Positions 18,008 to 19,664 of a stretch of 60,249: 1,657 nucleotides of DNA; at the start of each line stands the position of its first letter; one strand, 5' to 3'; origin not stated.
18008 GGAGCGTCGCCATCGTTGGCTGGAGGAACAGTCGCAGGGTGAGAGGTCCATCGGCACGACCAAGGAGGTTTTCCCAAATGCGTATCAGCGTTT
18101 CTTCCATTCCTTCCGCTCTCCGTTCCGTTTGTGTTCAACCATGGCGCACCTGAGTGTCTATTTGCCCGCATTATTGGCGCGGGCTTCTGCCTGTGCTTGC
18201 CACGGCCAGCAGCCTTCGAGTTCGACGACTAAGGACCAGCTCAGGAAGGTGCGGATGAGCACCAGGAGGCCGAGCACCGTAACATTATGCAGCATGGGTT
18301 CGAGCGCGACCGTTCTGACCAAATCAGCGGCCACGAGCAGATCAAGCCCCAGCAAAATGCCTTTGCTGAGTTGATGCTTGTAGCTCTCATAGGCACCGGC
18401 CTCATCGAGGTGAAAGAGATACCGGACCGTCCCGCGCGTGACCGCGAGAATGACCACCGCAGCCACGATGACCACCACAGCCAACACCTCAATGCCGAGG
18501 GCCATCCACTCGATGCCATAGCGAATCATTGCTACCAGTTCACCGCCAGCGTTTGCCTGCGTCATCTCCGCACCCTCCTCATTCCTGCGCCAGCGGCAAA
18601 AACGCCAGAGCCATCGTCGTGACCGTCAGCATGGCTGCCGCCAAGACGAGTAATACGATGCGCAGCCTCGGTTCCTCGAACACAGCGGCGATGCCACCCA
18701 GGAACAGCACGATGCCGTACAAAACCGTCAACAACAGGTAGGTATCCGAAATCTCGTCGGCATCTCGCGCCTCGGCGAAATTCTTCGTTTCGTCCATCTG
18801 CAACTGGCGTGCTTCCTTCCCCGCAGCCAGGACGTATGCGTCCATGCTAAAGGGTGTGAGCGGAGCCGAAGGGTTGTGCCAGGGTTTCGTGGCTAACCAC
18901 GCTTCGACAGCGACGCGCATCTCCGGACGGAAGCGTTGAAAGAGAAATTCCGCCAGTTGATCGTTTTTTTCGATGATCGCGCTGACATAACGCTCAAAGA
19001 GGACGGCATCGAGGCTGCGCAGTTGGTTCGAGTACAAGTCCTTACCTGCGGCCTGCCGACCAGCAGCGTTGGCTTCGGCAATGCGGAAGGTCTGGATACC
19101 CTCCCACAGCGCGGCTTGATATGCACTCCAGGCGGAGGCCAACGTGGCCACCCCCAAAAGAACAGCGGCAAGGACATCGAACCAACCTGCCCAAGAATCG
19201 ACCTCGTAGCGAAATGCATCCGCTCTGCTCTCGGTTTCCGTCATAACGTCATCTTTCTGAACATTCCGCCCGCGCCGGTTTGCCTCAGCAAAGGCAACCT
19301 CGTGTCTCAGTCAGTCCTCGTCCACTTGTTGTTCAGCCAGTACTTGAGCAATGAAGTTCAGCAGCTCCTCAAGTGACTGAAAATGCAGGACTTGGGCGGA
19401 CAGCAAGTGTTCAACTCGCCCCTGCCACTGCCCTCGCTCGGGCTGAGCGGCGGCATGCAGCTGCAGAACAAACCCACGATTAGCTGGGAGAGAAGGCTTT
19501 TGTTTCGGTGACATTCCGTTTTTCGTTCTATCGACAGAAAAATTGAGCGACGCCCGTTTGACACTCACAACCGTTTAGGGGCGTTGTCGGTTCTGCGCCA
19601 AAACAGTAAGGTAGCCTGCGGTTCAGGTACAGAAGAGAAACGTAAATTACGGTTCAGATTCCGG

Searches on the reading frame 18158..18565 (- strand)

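Call 30: search_protein_families(library=ncbifam, proteins=[window:18158-18565:-], max_evalue=0.01)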
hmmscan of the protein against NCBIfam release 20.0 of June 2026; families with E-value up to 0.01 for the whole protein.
window:18158-18565:- (135 aa): 0 families

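Call 63: search_protein_families(library=pfam, proteins=[window:18158-18565:-], max_evalue=0.001)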
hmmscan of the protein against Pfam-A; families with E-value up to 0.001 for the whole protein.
window:18158-18565:- (135 aa): 1 family
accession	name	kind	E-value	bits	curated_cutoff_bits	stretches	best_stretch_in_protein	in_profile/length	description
PF07784.16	DUF1622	-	1.3e-17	63.9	24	1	46-116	9-78/78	Protein of unknown function (DUF1622)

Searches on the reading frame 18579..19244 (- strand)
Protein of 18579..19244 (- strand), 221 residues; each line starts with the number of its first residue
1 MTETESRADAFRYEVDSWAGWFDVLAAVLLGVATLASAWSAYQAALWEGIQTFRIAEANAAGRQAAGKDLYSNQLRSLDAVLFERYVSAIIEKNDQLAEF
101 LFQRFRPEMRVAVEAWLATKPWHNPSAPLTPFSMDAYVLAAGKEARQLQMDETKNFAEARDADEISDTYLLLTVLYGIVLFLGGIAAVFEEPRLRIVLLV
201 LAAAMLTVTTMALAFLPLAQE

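Call 9: search_protein_families(library=pfam, proteins=[window:18579-19244:-], max_evalue=0.01)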
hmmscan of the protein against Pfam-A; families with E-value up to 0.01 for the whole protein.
window:18579-19244:- (221 aa): 1 family
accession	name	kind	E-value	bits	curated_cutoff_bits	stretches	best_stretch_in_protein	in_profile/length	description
PF01943.22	Polysacc_synt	-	0.0023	17.9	28.2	1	165-219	78-132/274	Polysaccharide biosynthesis protein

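Call 30: search_protein_families(library=ncbifam, proteins=[window:18579-19244:-], max_evalue=0.01)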
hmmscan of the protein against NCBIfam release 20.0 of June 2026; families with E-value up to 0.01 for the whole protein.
window:18579-19244:- (221 aa): 0 families

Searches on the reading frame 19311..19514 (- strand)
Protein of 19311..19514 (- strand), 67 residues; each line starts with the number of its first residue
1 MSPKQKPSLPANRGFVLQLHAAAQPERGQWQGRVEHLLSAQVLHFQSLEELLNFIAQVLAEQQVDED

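Call 30: search_protein_families(library=ncbifam, proteins=[window:19311-19514:-], max_evalue=0.01)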
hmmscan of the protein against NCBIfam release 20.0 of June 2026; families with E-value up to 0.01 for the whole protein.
window:19311-19514:- (67 aa): 0 families

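Call 55: find_homologous_proteins(query=window:19314-19514:-, max_evalue=0.001)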
Query seq(67 aa) (67 aa): 10 proteins with E <= 0.001 among 10 candidates.
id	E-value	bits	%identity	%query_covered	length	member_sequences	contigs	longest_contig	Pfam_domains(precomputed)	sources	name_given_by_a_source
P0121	6.3e-36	138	100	100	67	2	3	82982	-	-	-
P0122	1.2e-20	90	72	91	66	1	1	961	-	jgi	jgi:hypothetical protein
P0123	4.1e-20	88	72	91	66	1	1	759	-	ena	-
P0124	1.5e-19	87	68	94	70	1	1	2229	-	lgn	-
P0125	3.2e-19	86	69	91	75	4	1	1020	-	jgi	jgi:hypothetical protein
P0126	2.5e-18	83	64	99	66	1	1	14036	-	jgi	jgi:hypothetical protein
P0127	9.5e-18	81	62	100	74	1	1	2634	-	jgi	jgi:hypothetical protein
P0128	1.7e-17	80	66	91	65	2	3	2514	-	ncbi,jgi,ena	-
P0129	1.0e-16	78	59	99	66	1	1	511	-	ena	-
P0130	2.1e-16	77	58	99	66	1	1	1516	-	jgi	jgi:hypothetical protein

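Call 64: predict_structure(alignment_id=A2)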
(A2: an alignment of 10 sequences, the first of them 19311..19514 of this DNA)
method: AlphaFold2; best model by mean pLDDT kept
length: 67 residues; sequences in the alignment: 10
mean_pLDDT: 64.0   pTM: 0.40
mean pLDDT of the five models: 64.0, 56.4, 54.4, 53.7, 51.2
residues with pLDDT >= 90: 0; 70-90: 27; 50-70: 34; < 50: 6
segments of 3 or more residues with pLDDT < 50: 65-67
pLDDT, mean of each block of 10 residues (from residue 1): 50 67 68 71 67 70 50
secondary structure, 60 per line:
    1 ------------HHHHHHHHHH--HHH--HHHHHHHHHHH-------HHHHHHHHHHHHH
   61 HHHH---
elements in order: H13-22 H30-40 H48-64
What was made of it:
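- Tried and rejected: The AlphaFold2 model was poor (pLDDT 64, call 64), so no fold search was run.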
